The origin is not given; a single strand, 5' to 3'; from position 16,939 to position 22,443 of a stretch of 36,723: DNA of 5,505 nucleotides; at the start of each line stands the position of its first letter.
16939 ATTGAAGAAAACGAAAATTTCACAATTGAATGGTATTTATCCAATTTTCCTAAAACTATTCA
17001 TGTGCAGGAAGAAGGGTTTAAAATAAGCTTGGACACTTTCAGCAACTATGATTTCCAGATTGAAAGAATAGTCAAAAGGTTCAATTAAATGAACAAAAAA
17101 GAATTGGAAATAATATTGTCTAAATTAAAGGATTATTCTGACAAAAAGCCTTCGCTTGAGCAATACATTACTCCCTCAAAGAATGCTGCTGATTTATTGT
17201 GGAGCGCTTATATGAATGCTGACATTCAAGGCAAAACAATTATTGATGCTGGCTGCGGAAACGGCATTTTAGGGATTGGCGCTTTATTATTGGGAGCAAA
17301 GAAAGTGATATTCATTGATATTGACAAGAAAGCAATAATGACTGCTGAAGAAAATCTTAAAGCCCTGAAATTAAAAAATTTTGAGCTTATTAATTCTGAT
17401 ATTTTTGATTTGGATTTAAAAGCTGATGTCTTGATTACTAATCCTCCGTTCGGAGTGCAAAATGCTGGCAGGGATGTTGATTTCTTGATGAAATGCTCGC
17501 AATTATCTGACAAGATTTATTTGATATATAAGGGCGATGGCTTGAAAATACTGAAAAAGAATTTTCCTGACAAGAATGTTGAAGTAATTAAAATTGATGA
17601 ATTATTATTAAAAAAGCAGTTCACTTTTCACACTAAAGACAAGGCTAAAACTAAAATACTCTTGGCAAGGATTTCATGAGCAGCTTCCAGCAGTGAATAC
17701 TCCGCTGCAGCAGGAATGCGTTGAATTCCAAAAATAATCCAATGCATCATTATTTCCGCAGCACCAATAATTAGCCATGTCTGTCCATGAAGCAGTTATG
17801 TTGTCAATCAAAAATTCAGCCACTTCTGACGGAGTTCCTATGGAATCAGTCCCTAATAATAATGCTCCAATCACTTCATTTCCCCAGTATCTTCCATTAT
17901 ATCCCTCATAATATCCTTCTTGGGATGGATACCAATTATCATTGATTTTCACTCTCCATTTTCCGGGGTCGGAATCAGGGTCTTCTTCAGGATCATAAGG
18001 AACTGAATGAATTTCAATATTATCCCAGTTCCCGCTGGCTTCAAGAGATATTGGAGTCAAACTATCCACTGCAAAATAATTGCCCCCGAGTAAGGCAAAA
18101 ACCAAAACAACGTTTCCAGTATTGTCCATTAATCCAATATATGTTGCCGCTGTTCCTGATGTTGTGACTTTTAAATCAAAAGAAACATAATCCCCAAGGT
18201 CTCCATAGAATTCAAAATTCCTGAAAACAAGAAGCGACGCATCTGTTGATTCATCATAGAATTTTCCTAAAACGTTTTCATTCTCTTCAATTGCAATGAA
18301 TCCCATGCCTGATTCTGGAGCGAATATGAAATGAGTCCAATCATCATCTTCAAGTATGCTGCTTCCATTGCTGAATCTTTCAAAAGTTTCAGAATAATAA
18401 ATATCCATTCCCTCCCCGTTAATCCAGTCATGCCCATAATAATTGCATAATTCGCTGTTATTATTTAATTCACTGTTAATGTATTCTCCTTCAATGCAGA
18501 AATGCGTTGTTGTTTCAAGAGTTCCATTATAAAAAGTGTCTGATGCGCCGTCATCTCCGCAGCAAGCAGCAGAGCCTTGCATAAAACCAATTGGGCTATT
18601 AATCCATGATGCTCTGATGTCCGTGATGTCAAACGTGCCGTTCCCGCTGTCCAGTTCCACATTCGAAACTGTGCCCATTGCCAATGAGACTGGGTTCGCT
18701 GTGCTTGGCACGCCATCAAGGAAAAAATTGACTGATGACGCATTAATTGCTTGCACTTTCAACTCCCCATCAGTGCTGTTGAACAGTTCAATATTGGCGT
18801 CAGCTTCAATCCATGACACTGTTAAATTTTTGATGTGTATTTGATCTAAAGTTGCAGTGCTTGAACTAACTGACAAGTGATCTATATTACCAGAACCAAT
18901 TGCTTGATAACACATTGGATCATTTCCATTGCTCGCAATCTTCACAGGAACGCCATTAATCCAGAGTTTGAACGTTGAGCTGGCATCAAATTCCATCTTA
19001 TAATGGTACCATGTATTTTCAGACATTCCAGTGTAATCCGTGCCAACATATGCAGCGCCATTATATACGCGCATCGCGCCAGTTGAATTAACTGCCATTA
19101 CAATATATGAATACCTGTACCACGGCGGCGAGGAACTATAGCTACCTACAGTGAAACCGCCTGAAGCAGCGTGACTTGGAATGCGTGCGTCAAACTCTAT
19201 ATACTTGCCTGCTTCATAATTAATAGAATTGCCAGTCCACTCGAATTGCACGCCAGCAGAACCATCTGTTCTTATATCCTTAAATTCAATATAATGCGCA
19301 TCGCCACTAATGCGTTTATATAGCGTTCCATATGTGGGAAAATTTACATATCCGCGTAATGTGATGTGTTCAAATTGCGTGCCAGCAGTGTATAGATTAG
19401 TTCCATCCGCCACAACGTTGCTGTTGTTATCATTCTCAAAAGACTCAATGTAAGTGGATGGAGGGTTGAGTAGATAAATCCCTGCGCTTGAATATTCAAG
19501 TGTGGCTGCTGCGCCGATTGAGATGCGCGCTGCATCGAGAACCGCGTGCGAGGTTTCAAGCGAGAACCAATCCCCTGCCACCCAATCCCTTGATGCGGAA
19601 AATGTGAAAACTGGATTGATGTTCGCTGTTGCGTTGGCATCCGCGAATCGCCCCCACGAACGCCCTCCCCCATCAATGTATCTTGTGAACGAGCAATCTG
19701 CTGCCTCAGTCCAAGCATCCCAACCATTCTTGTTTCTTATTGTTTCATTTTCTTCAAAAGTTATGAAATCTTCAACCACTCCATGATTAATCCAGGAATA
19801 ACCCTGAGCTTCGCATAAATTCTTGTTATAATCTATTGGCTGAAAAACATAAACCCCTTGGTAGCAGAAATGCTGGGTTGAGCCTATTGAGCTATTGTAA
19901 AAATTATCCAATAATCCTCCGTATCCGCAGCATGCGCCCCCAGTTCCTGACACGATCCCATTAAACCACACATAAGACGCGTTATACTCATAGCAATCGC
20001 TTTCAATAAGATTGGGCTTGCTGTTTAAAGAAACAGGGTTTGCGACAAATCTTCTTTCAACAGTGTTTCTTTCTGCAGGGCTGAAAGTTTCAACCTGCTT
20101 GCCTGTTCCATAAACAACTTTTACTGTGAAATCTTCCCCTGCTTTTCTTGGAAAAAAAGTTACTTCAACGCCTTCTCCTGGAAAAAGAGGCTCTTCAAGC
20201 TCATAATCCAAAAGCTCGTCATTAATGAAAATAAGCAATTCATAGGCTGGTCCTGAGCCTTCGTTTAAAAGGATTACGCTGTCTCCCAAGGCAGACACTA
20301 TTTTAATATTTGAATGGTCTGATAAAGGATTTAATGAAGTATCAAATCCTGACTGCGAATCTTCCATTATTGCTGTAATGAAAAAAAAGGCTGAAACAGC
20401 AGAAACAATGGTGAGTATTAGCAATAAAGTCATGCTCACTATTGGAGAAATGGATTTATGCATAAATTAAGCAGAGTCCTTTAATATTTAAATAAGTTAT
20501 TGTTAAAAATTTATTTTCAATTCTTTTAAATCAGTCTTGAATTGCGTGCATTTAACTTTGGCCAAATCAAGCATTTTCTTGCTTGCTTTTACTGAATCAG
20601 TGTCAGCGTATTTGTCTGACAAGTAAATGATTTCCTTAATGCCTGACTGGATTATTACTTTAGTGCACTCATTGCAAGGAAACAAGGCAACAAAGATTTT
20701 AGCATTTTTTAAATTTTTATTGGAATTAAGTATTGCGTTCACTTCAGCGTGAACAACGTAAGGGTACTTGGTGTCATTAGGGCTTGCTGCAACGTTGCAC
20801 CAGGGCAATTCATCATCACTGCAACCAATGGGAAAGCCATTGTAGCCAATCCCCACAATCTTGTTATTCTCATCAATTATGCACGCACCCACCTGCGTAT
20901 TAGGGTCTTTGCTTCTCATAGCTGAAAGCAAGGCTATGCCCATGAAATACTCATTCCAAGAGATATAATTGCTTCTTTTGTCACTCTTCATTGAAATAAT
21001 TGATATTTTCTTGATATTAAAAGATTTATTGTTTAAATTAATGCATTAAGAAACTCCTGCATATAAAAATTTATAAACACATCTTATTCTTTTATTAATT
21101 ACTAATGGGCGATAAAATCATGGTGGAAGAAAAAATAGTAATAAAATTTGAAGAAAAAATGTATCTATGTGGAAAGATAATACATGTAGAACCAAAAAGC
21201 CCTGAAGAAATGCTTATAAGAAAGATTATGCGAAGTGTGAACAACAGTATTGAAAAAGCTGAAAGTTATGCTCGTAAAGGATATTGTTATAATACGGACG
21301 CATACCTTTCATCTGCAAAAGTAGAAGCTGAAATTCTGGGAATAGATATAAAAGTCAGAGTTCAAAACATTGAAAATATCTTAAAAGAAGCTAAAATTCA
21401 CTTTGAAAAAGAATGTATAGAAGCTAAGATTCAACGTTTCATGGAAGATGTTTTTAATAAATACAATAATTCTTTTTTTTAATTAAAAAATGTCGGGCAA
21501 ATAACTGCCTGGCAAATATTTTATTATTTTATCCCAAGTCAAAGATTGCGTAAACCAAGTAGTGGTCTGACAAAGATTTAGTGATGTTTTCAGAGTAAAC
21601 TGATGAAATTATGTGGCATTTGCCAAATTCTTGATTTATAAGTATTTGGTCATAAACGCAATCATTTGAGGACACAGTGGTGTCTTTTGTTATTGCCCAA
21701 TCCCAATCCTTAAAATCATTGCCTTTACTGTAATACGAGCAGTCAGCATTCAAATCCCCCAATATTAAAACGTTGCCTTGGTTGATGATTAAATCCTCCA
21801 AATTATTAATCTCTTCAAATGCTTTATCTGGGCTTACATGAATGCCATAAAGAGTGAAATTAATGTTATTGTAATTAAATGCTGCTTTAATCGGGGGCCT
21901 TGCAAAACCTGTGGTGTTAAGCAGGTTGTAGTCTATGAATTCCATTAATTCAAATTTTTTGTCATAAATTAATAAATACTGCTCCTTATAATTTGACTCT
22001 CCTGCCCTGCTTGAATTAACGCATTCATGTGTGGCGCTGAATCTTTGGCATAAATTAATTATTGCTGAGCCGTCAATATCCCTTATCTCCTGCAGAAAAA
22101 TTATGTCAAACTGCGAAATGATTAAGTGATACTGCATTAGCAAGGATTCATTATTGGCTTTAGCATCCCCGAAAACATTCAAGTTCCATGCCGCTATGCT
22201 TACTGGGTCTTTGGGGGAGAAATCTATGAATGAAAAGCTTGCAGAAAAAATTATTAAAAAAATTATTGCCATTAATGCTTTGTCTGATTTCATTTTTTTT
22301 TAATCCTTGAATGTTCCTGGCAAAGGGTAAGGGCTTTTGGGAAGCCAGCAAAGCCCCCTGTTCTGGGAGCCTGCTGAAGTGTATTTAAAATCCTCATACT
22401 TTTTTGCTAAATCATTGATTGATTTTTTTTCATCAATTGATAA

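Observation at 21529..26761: Candidate lipoyl-carrier-protein redox relay operon: Trx-Trx-CcdA fusion, GcvH, AhpD-like, Nox/CoADR flavoprotein, LplA-like, secreted nuclease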

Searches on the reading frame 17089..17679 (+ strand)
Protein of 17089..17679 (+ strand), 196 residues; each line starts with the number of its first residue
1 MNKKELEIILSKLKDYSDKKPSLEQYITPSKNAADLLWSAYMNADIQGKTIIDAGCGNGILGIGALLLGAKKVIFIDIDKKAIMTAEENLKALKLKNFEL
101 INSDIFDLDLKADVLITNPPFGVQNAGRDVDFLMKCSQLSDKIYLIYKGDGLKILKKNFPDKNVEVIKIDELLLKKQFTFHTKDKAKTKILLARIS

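Call 36: search_protein_families(library=pfam, proteins=[window:17089-17679:+], max_evalue=0.001)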
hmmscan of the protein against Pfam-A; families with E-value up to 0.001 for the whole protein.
window:17089-17679:+ (196 aa): 9 families
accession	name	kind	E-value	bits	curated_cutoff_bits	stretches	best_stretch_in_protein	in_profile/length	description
PF05175.20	MTS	-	7.3e-15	55.5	23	1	35-126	21-113/170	Methyltransferase small domain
PF06325.19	PrmA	-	1e-14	55.2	22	1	45-118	159-233/296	Ribosomal protein L11 methyltransferase (PrmA)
PF13847.12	Methyltransf_31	-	1.6e-12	47.7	27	1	48-128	4-88/145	Methyltransferase domain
PF03602.21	Cons_hypoth95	-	1.4e-11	44.9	24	1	42-148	36-151/182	Conserved hypothetical protein 95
PF13649.12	Methyltransf_25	-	1.1e-07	32.9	27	1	51-112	1-62/97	Methyltransferase domain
PF01170.24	UPF0020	-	2.3e-05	24.6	22.3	1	73-123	79-133/197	RMKL-like, methyltransferase domain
PF08242.18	Methyltransf_12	-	5.5e-05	24.3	30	1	53-117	2-71/98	Methyltransferase domain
PF01861.22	BpsA_C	-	0.00014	21.7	27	1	26-124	24-125/243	Branched-chain polyamine synthase A C-terminal domain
PF08241.18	Methyltransf_11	-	0.00043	21.3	21.2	1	53-112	2-58/95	Methyltransferase domain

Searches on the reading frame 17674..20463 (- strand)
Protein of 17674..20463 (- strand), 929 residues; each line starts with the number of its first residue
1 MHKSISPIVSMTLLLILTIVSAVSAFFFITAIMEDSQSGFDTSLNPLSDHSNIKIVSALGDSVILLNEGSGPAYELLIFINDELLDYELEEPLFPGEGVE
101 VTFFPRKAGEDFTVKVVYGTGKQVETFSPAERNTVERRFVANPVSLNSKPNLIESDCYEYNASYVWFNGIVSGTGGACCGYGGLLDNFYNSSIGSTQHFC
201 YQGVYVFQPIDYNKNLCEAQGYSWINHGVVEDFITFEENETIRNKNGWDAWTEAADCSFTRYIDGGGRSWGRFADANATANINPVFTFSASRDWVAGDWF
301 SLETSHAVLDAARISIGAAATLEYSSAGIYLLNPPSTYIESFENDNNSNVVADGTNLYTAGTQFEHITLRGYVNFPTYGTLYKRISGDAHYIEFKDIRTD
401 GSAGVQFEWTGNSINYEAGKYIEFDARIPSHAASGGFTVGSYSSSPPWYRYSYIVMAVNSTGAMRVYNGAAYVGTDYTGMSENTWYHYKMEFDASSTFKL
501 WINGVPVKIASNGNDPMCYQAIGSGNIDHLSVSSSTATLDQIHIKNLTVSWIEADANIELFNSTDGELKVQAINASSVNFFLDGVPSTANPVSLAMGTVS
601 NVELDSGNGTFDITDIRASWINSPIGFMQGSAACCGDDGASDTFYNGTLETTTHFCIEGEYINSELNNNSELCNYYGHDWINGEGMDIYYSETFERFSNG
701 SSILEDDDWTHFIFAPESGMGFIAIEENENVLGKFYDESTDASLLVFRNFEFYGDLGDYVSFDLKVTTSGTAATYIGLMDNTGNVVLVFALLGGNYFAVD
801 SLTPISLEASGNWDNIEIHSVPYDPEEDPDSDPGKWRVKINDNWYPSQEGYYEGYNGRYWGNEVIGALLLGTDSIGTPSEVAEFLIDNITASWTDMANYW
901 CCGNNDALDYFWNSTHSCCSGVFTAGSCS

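Call 36: search_protein_families(library=pfam, proteins=[window:17674-20463:-], max_evalue=0.001)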
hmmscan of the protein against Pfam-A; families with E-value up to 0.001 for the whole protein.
window:17674-20463:- (929 aa): 1 family
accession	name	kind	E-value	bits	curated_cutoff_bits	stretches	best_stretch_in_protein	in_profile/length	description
PF22237.3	SO2946-like_C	-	0.00094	19.6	27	0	407-507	20-126/163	SO2946-like, C-terminal domain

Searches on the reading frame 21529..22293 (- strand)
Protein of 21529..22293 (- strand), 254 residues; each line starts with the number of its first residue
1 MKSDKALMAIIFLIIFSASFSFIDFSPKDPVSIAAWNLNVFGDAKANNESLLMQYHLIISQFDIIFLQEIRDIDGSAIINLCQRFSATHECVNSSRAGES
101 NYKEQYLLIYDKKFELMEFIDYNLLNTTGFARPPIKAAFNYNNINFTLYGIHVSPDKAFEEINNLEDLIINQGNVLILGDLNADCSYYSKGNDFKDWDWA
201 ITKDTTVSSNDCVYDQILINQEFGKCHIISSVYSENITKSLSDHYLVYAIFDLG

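Call 3: search_protein_families(library=pfam, proteins=[window:21529-22293:-], max_evalue=0.01)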
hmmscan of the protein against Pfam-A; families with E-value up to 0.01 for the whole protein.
window:21529-22293:- (254 aa): 1 family
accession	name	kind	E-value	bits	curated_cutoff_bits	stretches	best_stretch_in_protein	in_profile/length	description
PF03372.29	Exo_endo_phos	-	1.6e-09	38.3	24.5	1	35-244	2-225/225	Endonuclease/Exonuclease/phosphatase family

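Call 4: search_protein_families(library=ncbifam, proteins=[window:21529-22293:-], max_evalue=0.01)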
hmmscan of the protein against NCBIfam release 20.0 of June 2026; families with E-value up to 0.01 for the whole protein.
window:21529-22293:- (254 aa): 1 family
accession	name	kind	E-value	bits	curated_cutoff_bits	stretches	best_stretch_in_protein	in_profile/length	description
NF045851.1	mem_nucl_MnuA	subfamily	9.3e-06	25.8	185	1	33-167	1-164/317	MnuA family membrane nuclease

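Call 43: search_solved_structures(query=window:21529-22293:-, max_evalue=0.001, show_alignments=1)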
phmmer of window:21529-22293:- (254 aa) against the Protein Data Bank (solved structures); distinct sequences matched with E-value up to 0.001: 5.
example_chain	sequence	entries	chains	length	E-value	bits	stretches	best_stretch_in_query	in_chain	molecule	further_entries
9fju_E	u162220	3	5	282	5.6e-21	78.3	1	31-222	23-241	Deoxyribonuclease-1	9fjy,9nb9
1atn_D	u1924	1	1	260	6.9e-21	78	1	32-222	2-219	DEOXYRIBONUCLEASE I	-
1dnk_A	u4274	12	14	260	7.3e-21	77.9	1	32-222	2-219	PROTEIN (DEOXYRIBONUCLEASE I (DNASE I) (E.C.3.1.21.1)) | Deoxyribonuclease-1 | DEOXYRIBONUCLEASE I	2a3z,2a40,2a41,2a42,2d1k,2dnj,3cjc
4awn_A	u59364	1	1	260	1.8e-17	66.8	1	32-220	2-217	DEOXYRIBONUCLEASE-1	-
7kiu_A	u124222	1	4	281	9.5e-17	64.4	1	27-232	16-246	Deoxyribonuclease gamma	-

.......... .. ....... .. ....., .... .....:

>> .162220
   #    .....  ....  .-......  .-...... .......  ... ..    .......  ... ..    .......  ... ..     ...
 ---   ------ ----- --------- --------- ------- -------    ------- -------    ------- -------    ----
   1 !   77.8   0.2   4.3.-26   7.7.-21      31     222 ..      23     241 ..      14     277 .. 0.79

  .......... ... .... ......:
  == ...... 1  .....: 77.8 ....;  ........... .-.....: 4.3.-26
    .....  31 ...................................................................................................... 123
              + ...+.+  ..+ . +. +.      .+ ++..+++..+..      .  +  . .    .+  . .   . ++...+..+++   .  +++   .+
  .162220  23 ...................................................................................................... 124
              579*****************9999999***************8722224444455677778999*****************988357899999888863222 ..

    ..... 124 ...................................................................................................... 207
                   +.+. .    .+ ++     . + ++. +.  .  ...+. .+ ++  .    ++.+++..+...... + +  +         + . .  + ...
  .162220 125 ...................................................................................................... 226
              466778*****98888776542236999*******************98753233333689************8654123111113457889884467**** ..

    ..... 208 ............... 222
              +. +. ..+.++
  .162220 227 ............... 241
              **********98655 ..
